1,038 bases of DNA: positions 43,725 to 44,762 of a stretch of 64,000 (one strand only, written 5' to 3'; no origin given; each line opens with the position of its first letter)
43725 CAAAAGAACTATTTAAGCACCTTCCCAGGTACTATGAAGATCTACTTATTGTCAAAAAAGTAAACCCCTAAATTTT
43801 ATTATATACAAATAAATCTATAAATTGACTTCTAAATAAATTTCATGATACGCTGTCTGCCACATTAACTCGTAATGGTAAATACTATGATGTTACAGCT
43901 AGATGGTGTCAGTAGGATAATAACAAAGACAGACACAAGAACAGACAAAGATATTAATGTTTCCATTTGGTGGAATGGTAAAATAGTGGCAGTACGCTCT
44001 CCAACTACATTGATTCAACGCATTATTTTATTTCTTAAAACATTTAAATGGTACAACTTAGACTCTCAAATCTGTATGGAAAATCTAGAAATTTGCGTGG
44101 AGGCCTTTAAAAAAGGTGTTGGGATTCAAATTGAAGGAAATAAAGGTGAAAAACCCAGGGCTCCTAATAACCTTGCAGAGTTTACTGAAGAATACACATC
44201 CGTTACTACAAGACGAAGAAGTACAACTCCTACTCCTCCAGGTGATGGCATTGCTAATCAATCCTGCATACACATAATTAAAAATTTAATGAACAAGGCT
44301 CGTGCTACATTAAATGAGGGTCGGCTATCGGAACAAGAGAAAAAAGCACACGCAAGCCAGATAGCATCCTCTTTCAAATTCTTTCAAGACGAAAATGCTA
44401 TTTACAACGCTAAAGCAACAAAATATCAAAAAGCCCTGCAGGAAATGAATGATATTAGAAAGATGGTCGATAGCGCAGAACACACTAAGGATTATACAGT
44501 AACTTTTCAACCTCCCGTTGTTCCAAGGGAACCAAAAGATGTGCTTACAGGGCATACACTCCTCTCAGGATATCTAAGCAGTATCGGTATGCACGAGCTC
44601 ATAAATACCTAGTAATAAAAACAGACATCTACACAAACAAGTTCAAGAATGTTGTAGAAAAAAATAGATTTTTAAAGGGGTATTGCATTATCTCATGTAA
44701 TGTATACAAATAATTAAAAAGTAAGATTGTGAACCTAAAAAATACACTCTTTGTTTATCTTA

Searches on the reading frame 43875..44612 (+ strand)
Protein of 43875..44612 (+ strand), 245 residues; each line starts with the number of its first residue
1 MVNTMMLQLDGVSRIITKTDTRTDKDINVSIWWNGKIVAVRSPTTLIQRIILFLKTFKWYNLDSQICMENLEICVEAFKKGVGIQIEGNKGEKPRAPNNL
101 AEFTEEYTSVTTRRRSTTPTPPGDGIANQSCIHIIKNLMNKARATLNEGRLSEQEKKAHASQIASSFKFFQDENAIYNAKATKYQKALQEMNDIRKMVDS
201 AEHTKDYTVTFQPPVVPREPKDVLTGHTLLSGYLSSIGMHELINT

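Call 60: find_encoding_contigs(protein=window:43875-44612:+, flank=3000, max_places=10)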
Protein window:43875-44612:+ (245 aa): 2 contigs read that carry it; 1 place shown.
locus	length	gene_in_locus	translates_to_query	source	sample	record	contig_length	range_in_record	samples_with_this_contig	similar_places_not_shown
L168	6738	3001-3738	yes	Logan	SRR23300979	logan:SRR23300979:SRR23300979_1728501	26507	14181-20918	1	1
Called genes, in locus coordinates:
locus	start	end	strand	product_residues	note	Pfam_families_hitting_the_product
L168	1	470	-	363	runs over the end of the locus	PF01264:Chorismate_synt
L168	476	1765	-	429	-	PF00275:EPSP_synthase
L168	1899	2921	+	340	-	PF00190:Cupin_1, PF14667:Polysacc_synt_C (faint), PF07883:Cupin_2, PF11699:CENP-C_C (faint), PF00190:Cupin_1, PF02311:AraC_binding (weak), PF07883:Cupin_2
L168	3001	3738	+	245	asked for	-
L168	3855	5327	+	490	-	PF02321:OEP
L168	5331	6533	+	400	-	PF25917:BSH_RND, PF25885:HH_EMRA, PF25963:Beta-barrel_AAEA (weak)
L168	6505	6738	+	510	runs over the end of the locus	PF00083:Sugar_tr, PF07690:MFS_1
